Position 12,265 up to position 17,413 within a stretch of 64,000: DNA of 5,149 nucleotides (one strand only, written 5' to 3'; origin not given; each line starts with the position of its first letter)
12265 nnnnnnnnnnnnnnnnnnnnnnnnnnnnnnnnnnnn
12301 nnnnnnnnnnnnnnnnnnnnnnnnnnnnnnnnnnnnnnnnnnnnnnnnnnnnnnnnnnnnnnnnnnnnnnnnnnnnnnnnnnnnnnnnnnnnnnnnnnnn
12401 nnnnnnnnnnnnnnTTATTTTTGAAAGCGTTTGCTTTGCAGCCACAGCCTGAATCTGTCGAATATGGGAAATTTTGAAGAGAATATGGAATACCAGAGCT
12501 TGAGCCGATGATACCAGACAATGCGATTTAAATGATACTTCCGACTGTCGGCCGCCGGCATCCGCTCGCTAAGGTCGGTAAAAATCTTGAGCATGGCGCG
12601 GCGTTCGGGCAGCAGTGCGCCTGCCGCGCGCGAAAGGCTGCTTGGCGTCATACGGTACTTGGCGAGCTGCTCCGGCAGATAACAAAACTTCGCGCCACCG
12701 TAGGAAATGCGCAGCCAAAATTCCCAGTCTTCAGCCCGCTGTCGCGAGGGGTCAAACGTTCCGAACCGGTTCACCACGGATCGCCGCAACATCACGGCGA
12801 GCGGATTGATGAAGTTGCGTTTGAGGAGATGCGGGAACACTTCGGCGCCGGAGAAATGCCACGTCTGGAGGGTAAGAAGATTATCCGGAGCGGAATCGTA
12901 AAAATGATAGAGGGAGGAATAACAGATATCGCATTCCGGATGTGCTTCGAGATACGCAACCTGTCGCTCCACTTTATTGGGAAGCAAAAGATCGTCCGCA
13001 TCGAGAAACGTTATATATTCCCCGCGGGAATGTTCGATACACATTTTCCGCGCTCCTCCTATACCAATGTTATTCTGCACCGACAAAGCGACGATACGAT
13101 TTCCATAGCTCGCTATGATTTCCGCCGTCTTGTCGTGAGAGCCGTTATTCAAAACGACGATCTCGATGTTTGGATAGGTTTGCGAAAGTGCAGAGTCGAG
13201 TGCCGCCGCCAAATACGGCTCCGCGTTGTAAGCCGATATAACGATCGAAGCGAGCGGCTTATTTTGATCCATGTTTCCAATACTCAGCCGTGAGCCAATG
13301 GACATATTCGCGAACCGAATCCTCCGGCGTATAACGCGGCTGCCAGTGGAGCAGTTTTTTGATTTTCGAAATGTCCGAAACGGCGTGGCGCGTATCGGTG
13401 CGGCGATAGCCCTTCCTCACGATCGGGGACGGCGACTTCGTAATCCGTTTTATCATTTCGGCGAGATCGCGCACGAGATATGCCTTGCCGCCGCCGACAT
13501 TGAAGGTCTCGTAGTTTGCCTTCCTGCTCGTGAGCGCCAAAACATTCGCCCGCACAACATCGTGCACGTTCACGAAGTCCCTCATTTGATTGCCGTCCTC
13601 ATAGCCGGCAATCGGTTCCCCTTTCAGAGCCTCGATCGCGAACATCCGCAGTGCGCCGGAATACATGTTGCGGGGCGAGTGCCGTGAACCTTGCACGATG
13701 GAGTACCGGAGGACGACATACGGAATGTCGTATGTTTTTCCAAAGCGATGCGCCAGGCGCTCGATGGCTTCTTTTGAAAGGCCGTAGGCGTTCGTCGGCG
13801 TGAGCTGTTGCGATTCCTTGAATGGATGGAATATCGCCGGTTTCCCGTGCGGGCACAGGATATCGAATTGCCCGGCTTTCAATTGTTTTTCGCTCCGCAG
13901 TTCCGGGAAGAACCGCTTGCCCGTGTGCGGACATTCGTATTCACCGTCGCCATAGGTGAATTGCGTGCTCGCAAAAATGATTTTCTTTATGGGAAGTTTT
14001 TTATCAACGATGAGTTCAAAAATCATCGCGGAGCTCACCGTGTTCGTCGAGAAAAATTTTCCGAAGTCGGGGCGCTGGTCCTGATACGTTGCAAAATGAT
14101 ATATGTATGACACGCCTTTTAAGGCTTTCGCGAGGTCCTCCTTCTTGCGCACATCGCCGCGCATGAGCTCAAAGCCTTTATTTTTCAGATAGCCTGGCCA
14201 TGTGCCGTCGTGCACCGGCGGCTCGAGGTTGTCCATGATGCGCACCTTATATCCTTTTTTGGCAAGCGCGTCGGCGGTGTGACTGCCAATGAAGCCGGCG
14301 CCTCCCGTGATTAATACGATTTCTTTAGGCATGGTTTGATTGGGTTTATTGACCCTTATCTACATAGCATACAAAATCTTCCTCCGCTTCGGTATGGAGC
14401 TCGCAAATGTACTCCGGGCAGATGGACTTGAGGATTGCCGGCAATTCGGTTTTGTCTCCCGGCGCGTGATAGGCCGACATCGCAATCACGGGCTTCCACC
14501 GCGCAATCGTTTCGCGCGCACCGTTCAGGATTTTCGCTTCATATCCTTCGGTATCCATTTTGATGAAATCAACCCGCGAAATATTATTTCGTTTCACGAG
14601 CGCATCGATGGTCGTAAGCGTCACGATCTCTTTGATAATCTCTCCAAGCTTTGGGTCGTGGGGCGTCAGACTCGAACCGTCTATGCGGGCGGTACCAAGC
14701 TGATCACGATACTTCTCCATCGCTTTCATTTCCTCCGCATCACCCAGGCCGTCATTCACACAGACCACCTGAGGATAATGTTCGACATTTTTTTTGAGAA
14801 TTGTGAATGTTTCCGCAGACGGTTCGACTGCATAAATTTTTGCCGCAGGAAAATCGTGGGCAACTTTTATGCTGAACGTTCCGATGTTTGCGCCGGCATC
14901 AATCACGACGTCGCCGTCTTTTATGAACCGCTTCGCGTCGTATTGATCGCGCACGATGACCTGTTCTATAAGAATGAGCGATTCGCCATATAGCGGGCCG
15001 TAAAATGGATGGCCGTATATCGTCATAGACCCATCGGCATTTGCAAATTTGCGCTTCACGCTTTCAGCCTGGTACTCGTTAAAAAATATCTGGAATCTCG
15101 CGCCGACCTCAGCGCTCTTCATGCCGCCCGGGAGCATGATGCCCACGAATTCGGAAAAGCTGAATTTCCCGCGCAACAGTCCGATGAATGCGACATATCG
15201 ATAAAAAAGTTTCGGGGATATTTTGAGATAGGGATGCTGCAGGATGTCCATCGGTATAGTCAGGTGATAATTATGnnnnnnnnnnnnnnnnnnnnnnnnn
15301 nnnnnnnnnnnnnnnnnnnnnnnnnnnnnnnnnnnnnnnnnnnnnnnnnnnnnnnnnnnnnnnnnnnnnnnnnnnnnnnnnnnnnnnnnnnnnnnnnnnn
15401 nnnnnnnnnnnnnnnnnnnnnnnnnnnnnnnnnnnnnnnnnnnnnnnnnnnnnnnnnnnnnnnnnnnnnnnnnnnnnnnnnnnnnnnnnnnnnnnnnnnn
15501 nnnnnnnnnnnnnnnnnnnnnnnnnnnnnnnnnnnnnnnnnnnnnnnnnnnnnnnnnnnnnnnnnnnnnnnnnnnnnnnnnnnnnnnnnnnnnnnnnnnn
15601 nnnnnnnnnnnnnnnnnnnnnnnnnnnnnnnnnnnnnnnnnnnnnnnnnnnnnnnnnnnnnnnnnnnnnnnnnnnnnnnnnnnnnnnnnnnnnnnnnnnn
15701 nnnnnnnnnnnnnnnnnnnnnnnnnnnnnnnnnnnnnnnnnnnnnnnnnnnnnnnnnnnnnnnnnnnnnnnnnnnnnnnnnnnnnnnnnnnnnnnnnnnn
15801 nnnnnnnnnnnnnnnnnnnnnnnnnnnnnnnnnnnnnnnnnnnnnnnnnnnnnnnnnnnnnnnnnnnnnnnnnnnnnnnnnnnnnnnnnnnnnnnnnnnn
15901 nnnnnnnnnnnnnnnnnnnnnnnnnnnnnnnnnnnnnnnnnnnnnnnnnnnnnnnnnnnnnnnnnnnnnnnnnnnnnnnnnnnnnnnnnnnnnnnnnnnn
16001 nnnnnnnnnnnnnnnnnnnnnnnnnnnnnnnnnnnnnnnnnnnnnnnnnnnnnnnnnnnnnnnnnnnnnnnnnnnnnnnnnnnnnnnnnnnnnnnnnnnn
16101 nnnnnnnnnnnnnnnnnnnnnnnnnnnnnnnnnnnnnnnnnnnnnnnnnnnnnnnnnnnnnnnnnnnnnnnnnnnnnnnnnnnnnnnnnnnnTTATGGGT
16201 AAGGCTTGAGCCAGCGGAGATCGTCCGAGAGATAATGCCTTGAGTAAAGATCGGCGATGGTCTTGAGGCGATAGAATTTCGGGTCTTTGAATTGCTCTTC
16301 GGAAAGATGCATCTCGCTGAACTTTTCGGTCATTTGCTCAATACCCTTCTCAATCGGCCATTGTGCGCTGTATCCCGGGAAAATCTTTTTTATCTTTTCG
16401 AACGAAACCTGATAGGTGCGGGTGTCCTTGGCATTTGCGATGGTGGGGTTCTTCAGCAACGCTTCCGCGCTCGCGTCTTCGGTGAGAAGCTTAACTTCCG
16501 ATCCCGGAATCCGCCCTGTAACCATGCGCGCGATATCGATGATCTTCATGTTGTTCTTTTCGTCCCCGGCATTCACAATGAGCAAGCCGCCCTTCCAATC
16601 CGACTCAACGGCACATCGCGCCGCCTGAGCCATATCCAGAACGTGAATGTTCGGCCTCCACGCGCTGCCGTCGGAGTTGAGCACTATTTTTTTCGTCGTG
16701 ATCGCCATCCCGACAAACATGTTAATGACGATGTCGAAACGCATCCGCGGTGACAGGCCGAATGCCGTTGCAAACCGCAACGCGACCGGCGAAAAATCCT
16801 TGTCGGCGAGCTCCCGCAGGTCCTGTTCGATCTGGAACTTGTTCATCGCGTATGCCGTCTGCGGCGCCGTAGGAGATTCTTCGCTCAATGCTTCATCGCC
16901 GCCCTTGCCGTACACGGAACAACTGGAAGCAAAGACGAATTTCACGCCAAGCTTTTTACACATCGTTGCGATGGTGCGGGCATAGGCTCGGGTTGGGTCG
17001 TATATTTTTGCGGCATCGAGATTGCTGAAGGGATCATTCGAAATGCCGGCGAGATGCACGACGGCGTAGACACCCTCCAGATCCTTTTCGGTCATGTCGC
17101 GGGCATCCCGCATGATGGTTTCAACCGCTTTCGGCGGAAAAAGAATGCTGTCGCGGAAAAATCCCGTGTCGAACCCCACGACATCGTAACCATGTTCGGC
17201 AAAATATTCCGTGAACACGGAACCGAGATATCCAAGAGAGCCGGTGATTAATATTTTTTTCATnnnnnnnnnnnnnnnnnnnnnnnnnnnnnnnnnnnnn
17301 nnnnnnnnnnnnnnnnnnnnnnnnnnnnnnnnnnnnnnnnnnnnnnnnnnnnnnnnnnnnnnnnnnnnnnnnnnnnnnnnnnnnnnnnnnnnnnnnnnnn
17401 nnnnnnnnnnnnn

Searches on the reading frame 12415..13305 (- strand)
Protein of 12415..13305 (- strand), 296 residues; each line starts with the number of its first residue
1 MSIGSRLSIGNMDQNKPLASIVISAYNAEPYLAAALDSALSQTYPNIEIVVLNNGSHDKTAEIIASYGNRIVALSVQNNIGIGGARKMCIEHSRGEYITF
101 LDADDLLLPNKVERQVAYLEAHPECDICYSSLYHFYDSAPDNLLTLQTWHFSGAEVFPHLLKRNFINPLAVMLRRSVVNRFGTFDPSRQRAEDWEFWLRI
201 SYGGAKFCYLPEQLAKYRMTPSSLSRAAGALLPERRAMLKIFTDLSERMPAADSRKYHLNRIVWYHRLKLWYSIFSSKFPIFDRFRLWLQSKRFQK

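Call 8: search_protein_families(library=pfam, proteins=[window:12415-13305:-])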
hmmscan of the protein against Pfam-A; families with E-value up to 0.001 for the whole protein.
window:12415-13305:- (296 aa): 6 families
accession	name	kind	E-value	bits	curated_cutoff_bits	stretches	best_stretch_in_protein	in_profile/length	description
PF00535.33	Glycos_transf_2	-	3.6e-34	118.6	23.3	1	20-152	1-138/168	Glycosyl transferase family 2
PF13641.12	Glyco_tranf_2_3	-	1.1e-18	68.5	27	1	19-224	3-217/230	Glycosyltransferase like family 2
PF10111.15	Glyco_tranf_2_2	-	2.6e-15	57.1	27.3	1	21-225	2-223/276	Glycosyltransferase like family 2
PF13632.12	Glyco_trans_2_3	-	2.3e-07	31.2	27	1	97-224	1-129/198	Glycosyl transferase family group 2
PF20691.3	TAGT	-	2.6e-05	24.7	27.5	1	39-209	41-189/205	TET-Associated Glycosyltransferase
PF13704.12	Glyco_tranf_2_4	-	0.00013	22.9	27.5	1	27-116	2-94/98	Glycosyl transferase family 2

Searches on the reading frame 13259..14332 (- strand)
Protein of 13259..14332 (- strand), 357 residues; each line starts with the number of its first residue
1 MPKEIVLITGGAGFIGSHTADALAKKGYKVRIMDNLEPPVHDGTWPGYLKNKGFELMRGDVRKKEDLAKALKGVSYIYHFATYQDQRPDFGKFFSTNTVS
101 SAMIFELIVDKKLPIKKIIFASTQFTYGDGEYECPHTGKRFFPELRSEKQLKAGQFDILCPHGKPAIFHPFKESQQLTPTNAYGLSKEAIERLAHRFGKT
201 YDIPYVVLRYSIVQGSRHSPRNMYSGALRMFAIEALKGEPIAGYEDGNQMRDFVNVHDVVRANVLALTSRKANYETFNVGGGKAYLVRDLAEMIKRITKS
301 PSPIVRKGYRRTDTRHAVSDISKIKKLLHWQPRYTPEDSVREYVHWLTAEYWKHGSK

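Call 8: search_protein_families(library=pfam, proteins=[window:13259-14332:-])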
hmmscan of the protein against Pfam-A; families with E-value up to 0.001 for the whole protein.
window:13259-14332:- (357 aa): 9 families
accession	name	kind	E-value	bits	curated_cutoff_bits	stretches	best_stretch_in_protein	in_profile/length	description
PF01370.27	Epimerase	-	8e-42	143.7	20.9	2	170-280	126-240/240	NAD dependent epimerase/dehydratase family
PF16363.11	GDP_Man_Dehyd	-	6.3e-36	124.9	27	2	169-342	139-331/332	GDP-mannose 4,6 dehydratase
PF01073.25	3Beta_HSD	-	5.2e-11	42.5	22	1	7-124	1-117/280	3-beta hydroxysteroid dehydrogenase/isomerase family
PF07993.18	NAD_binding_4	-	2.7e-10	40.3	20.1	1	64-261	79-256/258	Male sterility protein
PF02719.21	Polysacc_synt_2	-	9.3e-10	38.6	20.2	1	6-123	1-128/293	Polysaccharide biosynthesis protein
PF05368.20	NmrA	-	3.6e-08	33.8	27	1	3-84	2-80/298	NmrA-like family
PF00106.31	adh_short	-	1.7e-06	28.1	26.6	1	5-74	2-71/195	short chain dehydrogenase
PF04321.23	RmlD_sub_bind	-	4e-05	23.3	27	0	169-225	111-161/287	RmlD substrate binding domain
PF13460.12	NAD_binding_10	-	0.00018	21.9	27.2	1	10-99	1-81/184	NAD(P)H-binding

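Call 19: search_protein_families(library=ncbifam, proteins=[window:13259-14332:-], max_evalue=0.00001)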
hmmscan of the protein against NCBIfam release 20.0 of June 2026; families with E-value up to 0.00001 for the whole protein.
window:13259-14332:- (357 aa): 21 families
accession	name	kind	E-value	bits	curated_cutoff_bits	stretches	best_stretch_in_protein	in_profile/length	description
TIGR01179.1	galE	equivalog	5.1e-40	137.3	262.3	2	6-131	2-129/332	UDP-glucose 4-epimerase GalE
TIGR01181.1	dTDP_gluc_dehyt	equivalog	1.6e-33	116.2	365.1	2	171-352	139-316/321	dTDP-glucose 4,6-dehydratase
TIGR02197.1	heptose_epim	equivalog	6.9e-30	104.3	274.6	2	170-349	124-315/316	ADP-glyceromanno-heptose 6-epimerase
TIGR04180.1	EDH_00030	hypoth_equivalog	2.3e-26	92.6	475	2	166-334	128-296/297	NAD-dependent 4,6-dehydratase LegB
NF011728.1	PRK15181.1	equivalog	4.5e-25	88.4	760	1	178-348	160-338/348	Vi polysaccharide biosynthesis UDP-N-acetylglucosaminuronic acid C-4 epimerase TviC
NF007490.0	PRK10084.1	subfamily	2.8e-18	66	649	1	171-349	155-336/361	dTDP-glucose 4,6-dehydratase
TIGR03466.1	HpnA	hypoth_equivalog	8.3e-18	64.3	367.65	1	6-127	3-117/327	hopanoid-associated sugar epimerase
NF007582.0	PRK10217.1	equivalog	1e-17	64.3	698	1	171-352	148-337/355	dTDP-glucose 4,6-dehydratase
NF007956.0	PRK10675.1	subfamily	1.9e-15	56.8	394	1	6-130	3-131/338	UDP-glucose 4-epimerase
NF008360.0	PRK11150.1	equivalog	3.1e-12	46.3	452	1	171-348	127-307/310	ADP-glyceromanno-heptose 6-epimerase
NF041293.1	G6PDh_Azf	equivalog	9.5e-11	41.6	400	1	4-131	3-123/252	NAD-dependent glucose-6-phosphate dehydrogenase Azf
NF008872.0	PRK11908.1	equivalog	1.3e-09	37.6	294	1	182-300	148-273/349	bifunctional UDP-4-keto-pentose/UDP-xylose synthase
NF052578.1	StrlDmthSdmBMthl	equivalog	2.9e-09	37.1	600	1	6-123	3-113/328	sterol demethylase protein SdmB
NF047922.1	GDPFucSynFcl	equivalog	2.9e-09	36.8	500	1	232-348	188-302/308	GDP-L-fucose synthase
NF042422.1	oxyalk_red_OleD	equivalog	1.1e-08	34.8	580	1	6-123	3-110/329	2-alkyl-3-oxoalkanoate reductase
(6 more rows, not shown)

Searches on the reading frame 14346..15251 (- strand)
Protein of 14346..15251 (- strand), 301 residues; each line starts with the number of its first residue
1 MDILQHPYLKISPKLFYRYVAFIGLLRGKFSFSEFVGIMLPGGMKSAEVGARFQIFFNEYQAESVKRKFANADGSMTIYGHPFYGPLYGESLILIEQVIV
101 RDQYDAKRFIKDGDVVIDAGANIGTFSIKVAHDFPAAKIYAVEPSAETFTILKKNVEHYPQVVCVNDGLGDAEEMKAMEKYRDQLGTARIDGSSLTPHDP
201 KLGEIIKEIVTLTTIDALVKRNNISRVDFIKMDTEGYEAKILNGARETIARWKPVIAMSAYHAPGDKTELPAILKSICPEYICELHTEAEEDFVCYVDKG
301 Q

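Call 8: search_protein_families(library=pfam, proteins=[window:14346-15251:-])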
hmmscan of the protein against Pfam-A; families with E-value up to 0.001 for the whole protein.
window:14346-15251:- (301 aa): 3 families
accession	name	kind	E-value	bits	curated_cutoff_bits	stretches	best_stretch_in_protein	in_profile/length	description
PF05050.19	Methyltransf_21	-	2.7e-19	70.4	22.7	1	118-264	1-152/173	Methyltransferase FkbM domain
PF02475.24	TRM5-TYW2_MTfase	-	1.3e-07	32.1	28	1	107-175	31-99/164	TRM5/TYW2 methyltransferase domain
PF05575.17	V_cholerae_RfbT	-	0.00029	20.7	27.9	1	111-247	78-212/286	Vibrio cholerae RfbT protein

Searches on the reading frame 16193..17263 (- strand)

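Call 8: search_protein_families(library=pfam, proteins=[window:16193-17263:-])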
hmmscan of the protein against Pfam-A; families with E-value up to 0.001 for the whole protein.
window:16193-17263:- (356 aa): 3 families
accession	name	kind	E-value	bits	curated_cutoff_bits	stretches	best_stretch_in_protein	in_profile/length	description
PF01370.27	Epimerase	-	4.5e-36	124.9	20.9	1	4-222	1-231/240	NAD dependent epimerase/dehydratase family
PF16363.11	GDP_Man_Dehyd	-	2.7e-15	57.1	27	1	5-311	1-332/332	GDP-mannose 4,6 dehydratase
PF04321.23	RmlD_sub_bind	-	1.5e-09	37.8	27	1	3-170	2-154/287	RmlD substrate binding domain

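Call 19: search_protein_families(library=ncbifam, proteins=[window:16193-17263:-], max_evalue=0.00001)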
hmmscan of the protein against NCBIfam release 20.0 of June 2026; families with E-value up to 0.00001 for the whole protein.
window:16193-17263:- (356 aa): 14 families
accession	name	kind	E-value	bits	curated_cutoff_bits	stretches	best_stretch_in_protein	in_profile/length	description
TIGR01179.1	galE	equivalog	1.9e-22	79.6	262.3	1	3-251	1-277/332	UDP-glucose 4-epimerase GalE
TIGR02197.1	heptose_epim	equivalog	9.2e-16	57.9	274.6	1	4-250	1-261/316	ADP-glyceromanno-heptose 6-epimerase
TIGR04180.1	EDH_00030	hypoth_equivalog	8.6e-12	44.7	475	1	4-264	1-267/297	NAD-dependent 4,6-dehydratase LegB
TIGR01777.1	yfcH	hypoth_equivalog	4.5e-10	39.6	207.35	1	4-292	1-289/292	TIGR01777 family oxidoreductase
TIGR01181.1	dTDP_gluc_dehyt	equivalog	1.3e-09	37.6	365.1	1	3-312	1-308/321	dTDP-glucose 4,6-dehydratase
NF007956.0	PRK10675.1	subfamily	2.2e-09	36.9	394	1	3-220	2-248/338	UDP-glucose 4-epimerase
NF042423.1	oxyalk_red_Shew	equivalog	5.4e-08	32.3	580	1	2-165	9-172/331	2-alkyl-3-oxoalkanoate reductase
TIGR01214.1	rmlD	equivalog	3.2e-07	29.7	224.05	1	3-173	1-156/285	dTDP-4-dehydrorhamnose reductase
TIGR03466.1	HpnA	hypoth_equivalog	3.2e-07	29.6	367.65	1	3-161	2-164/327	hopanoid-associated sugar epimerase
NF011728.1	PRK15181.1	equivalog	1.3e-06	27.6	760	1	60-315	86-337/348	Vi polysaccharide biosynthesis UDP-N-acetylglucosaminuronic acid C-4 epimerase TviC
NF042422.1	oxyalk_red_OleD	equivalog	1.9e-06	27.5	580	1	3-169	2-170/329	2-alkyl-3-oxoalkanoate reductase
NF058621.1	DiazavRedAvaA7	equivalog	2.4e-06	27.4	400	1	103-248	102-248/304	3-diazoavenalumate denitrifying reductase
NF007582.0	PRK10217.1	equivalog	3.2e-06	26.5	698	0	88-243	109-264/355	dTDP-glucose 4,6-dehydratase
NF043036.1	ErythonDh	equivalog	3.7e-06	26.4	325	0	63-153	73-164/321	D-erythronate dehydrogenase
